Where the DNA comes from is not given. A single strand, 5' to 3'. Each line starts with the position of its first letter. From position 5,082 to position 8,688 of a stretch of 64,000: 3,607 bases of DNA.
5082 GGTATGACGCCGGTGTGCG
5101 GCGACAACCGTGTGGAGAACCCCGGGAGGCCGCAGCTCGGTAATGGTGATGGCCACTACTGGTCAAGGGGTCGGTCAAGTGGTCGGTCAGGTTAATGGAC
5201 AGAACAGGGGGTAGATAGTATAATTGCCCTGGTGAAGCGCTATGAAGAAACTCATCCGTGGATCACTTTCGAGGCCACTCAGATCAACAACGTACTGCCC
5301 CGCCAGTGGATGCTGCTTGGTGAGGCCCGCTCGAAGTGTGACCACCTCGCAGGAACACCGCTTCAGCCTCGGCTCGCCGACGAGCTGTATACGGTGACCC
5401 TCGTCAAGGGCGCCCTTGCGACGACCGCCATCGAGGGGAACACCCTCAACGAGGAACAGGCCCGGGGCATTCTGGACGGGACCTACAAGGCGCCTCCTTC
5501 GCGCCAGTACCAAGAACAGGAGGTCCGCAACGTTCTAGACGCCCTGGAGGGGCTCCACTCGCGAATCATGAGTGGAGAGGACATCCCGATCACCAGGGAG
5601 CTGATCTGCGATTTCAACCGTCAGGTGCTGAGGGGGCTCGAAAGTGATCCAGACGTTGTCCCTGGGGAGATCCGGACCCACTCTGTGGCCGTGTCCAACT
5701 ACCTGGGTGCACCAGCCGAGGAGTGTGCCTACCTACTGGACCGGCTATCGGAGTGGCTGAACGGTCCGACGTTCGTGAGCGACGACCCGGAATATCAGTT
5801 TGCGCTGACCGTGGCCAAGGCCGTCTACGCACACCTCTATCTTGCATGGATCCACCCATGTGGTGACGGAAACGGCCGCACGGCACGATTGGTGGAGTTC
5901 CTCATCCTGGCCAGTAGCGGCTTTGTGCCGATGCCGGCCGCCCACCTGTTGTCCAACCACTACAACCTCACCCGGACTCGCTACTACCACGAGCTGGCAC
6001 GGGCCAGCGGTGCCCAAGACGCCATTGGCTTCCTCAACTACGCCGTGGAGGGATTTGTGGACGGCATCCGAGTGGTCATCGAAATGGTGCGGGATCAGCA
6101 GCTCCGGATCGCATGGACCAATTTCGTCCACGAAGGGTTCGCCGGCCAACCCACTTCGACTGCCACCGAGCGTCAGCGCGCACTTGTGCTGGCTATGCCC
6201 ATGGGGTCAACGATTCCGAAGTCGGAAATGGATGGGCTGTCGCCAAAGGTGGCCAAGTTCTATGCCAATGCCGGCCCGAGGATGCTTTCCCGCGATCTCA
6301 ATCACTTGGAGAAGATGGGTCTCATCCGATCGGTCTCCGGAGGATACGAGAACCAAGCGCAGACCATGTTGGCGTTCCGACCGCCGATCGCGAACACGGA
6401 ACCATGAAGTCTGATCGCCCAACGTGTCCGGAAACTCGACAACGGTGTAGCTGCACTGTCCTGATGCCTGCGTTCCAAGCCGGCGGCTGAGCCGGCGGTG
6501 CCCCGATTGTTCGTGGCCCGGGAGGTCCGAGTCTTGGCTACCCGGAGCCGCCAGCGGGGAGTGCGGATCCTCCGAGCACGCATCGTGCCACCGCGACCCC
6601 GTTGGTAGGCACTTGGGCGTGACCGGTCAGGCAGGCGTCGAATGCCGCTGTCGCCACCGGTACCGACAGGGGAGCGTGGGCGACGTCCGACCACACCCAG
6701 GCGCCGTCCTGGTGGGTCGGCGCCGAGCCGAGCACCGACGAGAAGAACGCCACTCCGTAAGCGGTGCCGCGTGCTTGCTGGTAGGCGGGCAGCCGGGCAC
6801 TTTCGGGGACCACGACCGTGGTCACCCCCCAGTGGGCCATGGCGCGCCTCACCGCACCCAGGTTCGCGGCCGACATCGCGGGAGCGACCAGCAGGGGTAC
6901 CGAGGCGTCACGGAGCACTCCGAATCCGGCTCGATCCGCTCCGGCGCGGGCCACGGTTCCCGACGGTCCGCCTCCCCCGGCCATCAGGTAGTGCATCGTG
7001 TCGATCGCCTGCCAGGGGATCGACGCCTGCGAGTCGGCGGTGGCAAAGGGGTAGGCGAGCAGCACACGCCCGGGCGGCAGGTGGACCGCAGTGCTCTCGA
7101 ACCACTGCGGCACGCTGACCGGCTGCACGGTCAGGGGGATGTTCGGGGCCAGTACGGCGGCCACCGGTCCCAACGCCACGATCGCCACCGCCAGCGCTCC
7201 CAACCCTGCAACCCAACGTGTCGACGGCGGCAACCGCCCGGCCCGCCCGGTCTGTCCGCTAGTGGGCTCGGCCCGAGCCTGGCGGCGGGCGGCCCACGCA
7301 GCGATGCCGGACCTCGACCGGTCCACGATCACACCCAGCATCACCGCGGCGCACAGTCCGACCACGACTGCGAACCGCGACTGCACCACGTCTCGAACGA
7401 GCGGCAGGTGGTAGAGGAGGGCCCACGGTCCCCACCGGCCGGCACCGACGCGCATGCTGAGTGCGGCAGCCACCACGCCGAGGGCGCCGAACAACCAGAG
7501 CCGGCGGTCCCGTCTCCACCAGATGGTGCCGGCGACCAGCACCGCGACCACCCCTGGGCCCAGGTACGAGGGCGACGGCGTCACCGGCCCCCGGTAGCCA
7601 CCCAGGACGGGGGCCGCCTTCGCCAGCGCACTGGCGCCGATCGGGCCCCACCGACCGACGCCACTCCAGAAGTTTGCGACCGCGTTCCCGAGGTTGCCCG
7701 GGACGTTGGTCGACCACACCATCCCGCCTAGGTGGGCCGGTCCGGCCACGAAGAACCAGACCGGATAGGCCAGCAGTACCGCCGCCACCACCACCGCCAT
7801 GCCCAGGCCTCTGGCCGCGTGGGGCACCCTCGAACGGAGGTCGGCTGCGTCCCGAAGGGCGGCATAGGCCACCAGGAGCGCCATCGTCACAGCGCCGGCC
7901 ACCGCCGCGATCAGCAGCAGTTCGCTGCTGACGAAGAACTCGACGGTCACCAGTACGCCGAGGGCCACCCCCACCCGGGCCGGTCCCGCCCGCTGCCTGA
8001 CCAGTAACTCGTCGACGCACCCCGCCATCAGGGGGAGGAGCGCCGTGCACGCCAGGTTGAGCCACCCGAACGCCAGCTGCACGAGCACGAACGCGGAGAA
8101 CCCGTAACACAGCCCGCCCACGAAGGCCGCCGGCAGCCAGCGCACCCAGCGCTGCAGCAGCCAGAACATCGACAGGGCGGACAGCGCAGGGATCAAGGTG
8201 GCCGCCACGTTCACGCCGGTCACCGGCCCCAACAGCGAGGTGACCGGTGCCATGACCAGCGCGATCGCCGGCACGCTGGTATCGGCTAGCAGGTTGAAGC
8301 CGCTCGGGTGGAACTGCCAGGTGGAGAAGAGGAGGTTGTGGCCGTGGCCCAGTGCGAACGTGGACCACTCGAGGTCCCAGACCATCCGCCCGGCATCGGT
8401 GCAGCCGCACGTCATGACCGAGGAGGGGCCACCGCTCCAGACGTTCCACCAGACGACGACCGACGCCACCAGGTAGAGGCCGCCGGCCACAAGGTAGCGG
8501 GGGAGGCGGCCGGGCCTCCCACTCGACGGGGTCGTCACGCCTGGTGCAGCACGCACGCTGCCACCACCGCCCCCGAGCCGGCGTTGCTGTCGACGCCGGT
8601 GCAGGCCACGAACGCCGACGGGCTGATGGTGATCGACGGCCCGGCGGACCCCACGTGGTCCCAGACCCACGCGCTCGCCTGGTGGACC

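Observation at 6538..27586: Six clustered paralogues of an unassigned polytopic membrane-protein family with an invariant T-C-x-C-x-D motif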

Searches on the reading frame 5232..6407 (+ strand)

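Call 8: search_protein_families(library=pfam, proteins=[window:5232-6407:+], max_evalue=0.01)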
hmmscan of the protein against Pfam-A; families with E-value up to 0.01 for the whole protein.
window:5232-6407:+ (391 aa): 1 family
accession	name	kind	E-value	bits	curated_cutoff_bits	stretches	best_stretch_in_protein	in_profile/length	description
PF02661.23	Fic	-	2.6e-12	47.9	24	1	119-226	1-93/93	Fic/DOC family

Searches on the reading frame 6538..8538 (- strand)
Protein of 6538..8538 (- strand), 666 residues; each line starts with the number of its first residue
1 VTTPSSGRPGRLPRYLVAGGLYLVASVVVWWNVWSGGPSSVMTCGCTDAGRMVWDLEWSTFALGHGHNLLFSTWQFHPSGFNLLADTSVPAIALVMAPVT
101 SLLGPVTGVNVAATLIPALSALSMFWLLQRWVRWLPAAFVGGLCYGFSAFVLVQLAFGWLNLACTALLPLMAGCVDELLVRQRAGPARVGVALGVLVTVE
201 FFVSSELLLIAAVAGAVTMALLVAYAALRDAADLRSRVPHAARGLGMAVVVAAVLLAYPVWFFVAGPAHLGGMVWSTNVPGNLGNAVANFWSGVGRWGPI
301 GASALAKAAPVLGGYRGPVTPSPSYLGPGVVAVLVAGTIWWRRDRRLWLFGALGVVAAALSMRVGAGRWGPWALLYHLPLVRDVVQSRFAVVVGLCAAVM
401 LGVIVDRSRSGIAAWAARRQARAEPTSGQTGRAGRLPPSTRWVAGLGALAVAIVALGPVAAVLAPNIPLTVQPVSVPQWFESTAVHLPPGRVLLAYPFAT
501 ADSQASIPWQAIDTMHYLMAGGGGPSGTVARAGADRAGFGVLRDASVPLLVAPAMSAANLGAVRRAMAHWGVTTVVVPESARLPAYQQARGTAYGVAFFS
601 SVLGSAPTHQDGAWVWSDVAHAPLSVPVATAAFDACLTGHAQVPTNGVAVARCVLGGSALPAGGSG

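Call 5: search_protein_families(library=pfam, proteins=[window:6538-8538:-], max_evalue=1)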
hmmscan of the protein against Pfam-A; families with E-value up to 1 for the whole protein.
window:6538-8538:- (666 aa): 1 family
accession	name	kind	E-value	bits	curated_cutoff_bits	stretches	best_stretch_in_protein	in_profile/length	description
PF00588.24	SpoU_methylase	-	0.25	11.9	29.7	1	556-597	11-53/142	SpoU rRNA Methylase family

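Call 6: search_protein_families(library=ncbifam, proteins=[window:6538-8538:-], max_evalue=1)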
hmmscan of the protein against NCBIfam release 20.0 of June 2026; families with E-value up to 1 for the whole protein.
window:6538-8538:- (666 aa): 1 family
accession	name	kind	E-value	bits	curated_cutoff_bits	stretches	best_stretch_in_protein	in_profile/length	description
NF008117.0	PRK10864.1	equivalog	0.019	14.2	267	1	558-592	208-242/344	tRNA/rRNA methyltransferase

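Call 12: search_solved_structures(query=A1, max_evalue=10, show_alignments=2)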
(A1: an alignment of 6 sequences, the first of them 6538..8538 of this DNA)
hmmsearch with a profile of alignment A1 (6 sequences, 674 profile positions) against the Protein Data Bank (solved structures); distinct sequences matched with E-value up to 10: 1.
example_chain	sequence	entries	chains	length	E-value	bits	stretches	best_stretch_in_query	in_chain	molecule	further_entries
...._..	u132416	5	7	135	0.31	12.3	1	246-317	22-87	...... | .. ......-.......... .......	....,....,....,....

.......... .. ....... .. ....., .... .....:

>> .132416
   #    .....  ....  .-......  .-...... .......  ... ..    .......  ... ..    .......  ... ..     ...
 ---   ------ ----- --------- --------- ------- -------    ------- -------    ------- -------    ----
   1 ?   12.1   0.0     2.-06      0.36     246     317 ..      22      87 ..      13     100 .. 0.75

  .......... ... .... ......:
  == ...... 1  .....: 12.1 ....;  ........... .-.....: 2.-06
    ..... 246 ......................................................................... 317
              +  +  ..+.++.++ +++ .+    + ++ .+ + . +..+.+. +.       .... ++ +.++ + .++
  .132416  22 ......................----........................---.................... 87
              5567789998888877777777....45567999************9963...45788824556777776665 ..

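Call 27: search_protein_representatives(alignment_id=A1)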
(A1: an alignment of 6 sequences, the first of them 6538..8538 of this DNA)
Query: 6 sequences, 674 profile positions. Proteins with E-value up to 0.001 (for the whole library): 8334; up to 1e-10: 4533; up to 1e-30: 2176. The best 150 are listed.
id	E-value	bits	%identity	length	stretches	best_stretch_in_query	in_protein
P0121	7.0e-249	844.0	-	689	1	24-673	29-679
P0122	8.0e-247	837.1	-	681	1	17-674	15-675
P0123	1.3e-246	836.5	-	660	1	36-672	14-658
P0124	1.6e-245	832.9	-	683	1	15-673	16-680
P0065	1.2e-242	823.4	-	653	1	19-674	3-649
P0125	1.9e-220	750.0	-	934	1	20-669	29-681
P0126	1.1e-208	711.1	-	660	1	12-670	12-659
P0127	1.1e-203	694.6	-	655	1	35-673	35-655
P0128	4.5e-202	689.2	-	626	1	44-673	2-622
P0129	1.5e-199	680.9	-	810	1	56-670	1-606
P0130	2.4e-198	677.0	-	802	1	29-625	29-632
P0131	8.4e-197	671.8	-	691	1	14-671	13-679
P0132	2.9e-196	670.1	-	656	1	24-671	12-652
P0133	5.5e-193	659.2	-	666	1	16-672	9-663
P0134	1.9e-189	647.5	-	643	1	38-662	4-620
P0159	3.0e-164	564.3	-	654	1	32-671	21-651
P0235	2.2e-117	409.4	-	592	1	37-631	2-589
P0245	1.3e-113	396.9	-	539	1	42-567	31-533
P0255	1.8e-108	380.0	-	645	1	10-593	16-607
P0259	2.0e-106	373.2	-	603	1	48-632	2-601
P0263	2.3e-104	366.4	-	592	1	22-633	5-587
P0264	2.3e-104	366.4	-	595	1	40-633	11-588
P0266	3.4e-104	365.8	-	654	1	38-642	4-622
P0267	6.7e-104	364.8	-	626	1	22-671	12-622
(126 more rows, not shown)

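Call 30: search_protein_families(library=pfam, proteins=[P0235, P0259, P0263, P0264, P0266, P0267, P0255, P0159, P0132, P0245], max_evalue=0.1)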
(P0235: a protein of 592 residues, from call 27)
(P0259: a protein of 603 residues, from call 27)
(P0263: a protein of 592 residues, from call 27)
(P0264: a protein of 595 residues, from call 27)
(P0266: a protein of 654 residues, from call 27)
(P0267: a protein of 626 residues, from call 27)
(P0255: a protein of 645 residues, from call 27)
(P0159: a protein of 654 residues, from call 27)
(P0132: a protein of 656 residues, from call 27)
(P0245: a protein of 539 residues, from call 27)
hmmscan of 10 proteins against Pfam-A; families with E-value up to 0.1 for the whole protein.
P0235 (592 aa): 0 families

P0259 (603 aa): 0 families

P0263 (592 aa): 0 families

P0264 (595 aa): 1 family
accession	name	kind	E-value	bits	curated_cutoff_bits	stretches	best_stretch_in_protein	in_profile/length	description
PF09852.15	DUF2079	-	0.0004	20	28.2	1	92-193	51-148/459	Predicted membrane protein (DUF2079)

P0266 (654 aa): 0 families

P0267 (626 aa): 0 families

P0255 (645 aa): 0 families

P0159 (654 aa): 0 families

P0132 (656 aa): 2 families
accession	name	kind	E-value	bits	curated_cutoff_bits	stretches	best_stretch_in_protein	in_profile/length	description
PF10131.15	PTPS_related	-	0.0038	16.2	26.4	1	123-406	23-281/621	6-pyruvoyl-tetrahydropterin synthase related domain; membrane protein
PF09586.16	YfhO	-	0.019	13.8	28.5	1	120-277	82-235/835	Bacterial membrane protein YfhO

P0245 (539 aa): 0 families

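Call 37: find_homologous_proteins(query=P0235, max_evalue=0.001)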
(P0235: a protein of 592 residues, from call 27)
Query P0235 (592 aa): 178 proteins with E <= 0.001 among 8000 candidates; the best 120 are listed.
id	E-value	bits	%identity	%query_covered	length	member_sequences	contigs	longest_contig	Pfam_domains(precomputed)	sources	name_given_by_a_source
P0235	0.0e+0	1262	100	100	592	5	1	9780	-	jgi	jgi:hypothetical protein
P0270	1.9e-293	993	82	96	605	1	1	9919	-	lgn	-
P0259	1.5e-151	524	48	97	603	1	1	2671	-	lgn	-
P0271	1.9e-145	504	47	100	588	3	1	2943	-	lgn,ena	-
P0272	5.4e-142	493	47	97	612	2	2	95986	-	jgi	-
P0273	1.4e-138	482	46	97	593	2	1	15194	-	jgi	jgi:hypothetical protein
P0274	4.4e-138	480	46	100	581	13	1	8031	-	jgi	jgi:hypothetical protein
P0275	8.4e-135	469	45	100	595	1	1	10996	-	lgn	-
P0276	1.4e-134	468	43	99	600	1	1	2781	-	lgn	-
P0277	2.8e-133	464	46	97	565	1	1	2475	-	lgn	-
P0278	2.7e-132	461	44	99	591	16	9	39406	-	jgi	jgi:hypothetical protein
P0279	1.3e-131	459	45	96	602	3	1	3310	-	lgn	-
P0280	2.5e-127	444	42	96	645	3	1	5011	-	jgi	jgi:hypothetical protein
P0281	9.3e-110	386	42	97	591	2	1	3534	-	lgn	-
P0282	3.1e-106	375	41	99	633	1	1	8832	-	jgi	jgi:hypothetical protein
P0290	4.9e-92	328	39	97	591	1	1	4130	-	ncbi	ncbi:MAG: hypothetical protein ACRD6W_18520 [Nitrososphaerales archaeon]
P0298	1.4e-72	264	37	97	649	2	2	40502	PF19830.5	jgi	jgi:hypothetical protein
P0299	5.7e-70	255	37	99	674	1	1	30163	PF19830.5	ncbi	-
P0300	2.0e-69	253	35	97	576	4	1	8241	PF19830.5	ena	-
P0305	7.0e-68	248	34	99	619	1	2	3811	PF19830.5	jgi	jgi:hypothetical protein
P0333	2.4e-64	236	36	92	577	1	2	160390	-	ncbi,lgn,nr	ncbi:MAG: hypothetical protein JJD92_11905 [Frankiaceae bacterium]|nr:hypothetical protein [Frankiac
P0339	1.2e-63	234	36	96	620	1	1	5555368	-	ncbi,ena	-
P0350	6.0e-62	229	33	98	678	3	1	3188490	-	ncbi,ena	-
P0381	9.3e-57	211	34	93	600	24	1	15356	PF19830.5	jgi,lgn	jgi:hypothetical protein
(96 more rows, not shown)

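Call 38: search_protein_families(library=pfam, proteins=[P0298, P0299, P0300, P0305, P0381, P0333, P0290], max_evalue=0.1)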
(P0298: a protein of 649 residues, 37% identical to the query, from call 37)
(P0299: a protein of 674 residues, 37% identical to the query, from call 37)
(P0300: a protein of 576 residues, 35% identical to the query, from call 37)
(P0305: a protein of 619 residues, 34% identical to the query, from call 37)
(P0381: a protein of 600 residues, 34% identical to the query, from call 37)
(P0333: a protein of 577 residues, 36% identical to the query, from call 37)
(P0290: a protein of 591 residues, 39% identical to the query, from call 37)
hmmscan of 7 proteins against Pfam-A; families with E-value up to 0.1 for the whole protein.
P0298 (649 aa): 0 families

P0299 (674 aa): 0 families

P0300 (576 aa): 0 families

P0305 (619 aa): 0 families

P0381 (600 aa): 1 family
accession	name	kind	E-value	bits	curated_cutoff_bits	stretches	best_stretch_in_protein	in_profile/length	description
PF03419.18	Peptidase_U4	-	0.072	12.8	28.4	0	189-287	25-110/284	Sporulation factor SpoIIGA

P0333 (577 aa): 1 family
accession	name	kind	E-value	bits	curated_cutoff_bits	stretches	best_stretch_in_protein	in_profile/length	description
PF11992.13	TgpA_N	-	7.8e-05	22.3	30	1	90-245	6-175/333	TgpA N-terminal domain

P0290 (591 aa): 0 families

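Call 61: find_encoding_contigs(protein=P0339, flank=10000, max_places=2)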
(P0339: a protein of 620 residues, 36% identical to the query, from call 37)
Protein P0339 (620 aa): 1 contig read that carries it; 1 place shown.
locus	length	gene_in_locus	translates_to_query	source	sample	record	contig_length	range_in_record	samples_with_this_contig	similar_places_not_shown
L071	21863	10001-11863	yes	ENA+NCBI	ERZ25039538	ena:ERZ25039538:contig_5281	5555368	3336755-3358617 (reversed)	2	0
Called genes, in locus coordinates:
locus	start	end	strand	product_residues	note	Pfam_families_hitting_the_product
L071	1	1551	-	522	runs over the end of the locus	PF04075:F420H2_quin_red (faint), PF13354:Beta-lactamase2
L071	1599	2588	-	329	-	PF00005:ABC_tran, PF02463:SMC_N (weak), PF13401:AAA_22 (faint), PF08352:oligo_HPY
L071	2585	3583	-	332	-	PF01078:Mg_chelatase (faint), PF00005:ABC_tran, PF02463:SMC_N (weak), PF13304:AAA_21 (faint), PF08352:oligo_HPY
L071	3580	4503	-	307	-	PF00528:BPD_transp_1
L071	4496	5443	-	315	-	PF19300:BPD_transp_1_N, PF00528:BPD_transp_1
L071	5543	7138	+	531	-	PF13231:PMT_2 (weak)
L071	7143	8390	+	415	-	-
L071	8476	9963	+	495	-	PF01593:Amino_oxidase, PF12831:FAD_oxidored (faint), PF13450:NAD_binding_8, PF01593:Amino_oxidase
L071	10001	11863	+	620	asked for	-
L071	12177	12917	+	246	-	PF19040:SGNH, PF13472:Lipase_GDSL_2, PF04311:DUF459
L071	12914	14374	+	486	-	-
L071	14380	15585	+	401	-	PF13439:Glyco_transf_4, PF20706:GT4-conflict, PF00534:Glycos_transf_1, PF13692:Glyco_trans_1_4, PF13524:Glyco_trans_1_2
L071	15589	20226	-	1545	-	PF11847:GT-C_AftD, PF00754:F5_F8_type_C (weak)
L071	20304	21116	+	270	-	PF13489:Methyltransf_23, PF13649:Methyltransf_25, PF13847:Methyltransf_31, PF08241:Methyltransf_11, PF08242:Methyltransf_12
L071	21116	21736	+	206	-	PF01121:CoaE, PF13238:AAA_18 (faint)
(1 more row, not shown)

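Call 62: find_encoding_contigs(protein=P0333, flank=10000, max_places=2)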
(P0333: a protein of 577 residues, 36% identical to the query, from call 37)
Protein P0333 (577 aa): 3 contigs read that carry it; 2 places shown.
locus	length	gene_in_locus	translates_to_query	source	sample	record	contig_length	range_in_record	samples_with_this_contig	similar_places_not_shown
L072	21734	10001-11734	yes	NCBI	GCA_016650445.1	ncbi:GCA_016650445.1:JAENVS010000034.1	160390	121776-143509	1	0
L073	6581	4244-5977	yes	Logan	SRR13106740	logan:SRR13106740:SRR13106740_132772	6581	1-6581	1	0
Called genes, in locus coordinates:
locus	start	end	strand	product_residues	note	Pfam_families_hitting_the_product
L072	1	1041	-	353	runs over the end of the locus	PF13439:Glyco_transf_4, PF13579:Glyco_trans_4_4, PF00534:Glycos_transf_1, PF13692:Glyco_trans_1_4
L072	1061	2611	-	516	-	PF00534:Glycos_transf_1, PF13692:Glyco_trans_1_4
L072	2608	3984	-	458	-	PF00535:Glycos_transf_2, PF13641:Glyco_tranf_2_3, PF13632:Glyco_trans_2_3 (weak)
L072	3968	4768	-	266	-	PF13489:Methyltransf_23, PF07021:MetW, PF08241:Methyltransf_11, PF08242:Methyltransf_12 (faint), PF13649:Methyltransf_25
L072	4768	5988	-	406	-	PF00005:ABC_tran, PF13304:AAA_21 (faint)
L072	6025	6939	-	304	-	PF00685:Sulfotransfer_1, PF13469:Sulfotransfer_3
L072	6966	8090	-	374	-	PF01061:ABC2_membrane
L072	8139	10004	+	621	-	-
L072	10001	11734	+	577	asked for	-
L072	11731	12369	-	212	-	PF00132:Hexapep, PF14602:Hexapep_2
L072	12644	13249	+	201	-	-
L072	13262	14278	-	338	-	PF00535:Glycos_transf_2, PF13641:Glyco_tranf_2_3 (weak)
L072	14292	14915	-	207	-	PF13489:Methyltransf_23, PF07021:MetW (weak), PF13847:Methyltransf_31, PF08241:Methyltransf_11, PF08242:Methyltransf_12, PF13649:Methyltransf_25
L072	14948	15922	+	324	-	PF03706:LPG_synthase_TM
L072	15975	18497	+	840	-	PF08486:SpoIID, PF16158:N_BRCA1_IG (faint)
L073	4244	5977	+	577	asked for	-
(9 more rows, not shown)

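Call 77: find_encoding_contigs(protein=P0350, flank=10000, max_places=1)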
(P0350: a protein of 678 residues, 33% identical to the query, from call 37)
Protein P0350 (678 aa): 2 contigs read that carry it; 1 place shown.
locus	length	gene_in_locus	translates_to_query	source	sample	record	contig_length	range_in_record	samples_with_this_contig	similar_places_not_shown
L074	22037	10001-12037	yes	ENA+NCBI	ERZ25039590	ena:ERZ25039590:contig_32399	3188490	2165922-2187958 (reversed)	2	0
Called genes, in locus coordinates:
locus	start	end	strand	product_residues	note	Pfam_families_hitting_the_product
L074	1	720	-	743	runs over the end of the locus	PF01757:Acyl_transf_3, PF19040:SGNH (weak)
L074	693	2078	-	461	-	PF01757:Acyl_transf_3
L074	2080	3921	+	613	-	PF26371:AftB_C (weak)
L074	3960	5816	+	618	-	-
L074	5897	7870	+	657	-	-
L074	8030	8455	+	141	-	-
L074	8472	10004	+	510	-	-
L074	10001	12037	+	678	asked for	-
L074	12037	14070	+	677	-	PF01757:Acyl_transf_3, PF19040:SGNH, PF04311:DUF459 (weak)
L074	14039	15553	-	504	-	-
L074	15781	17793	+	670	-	PF01757:Acyl_transf_3, PF19040:SGNH (weak), PF04311:DUF459 (faint)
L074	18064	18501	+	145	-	PF01047:MarR, PF12802:MarR_2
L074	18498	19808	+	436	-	PF05977:MFS_3, PF07690:MFS_1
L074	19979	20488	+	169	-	PF12728:HTH_17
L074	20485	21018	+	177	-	PF19502:DUF6036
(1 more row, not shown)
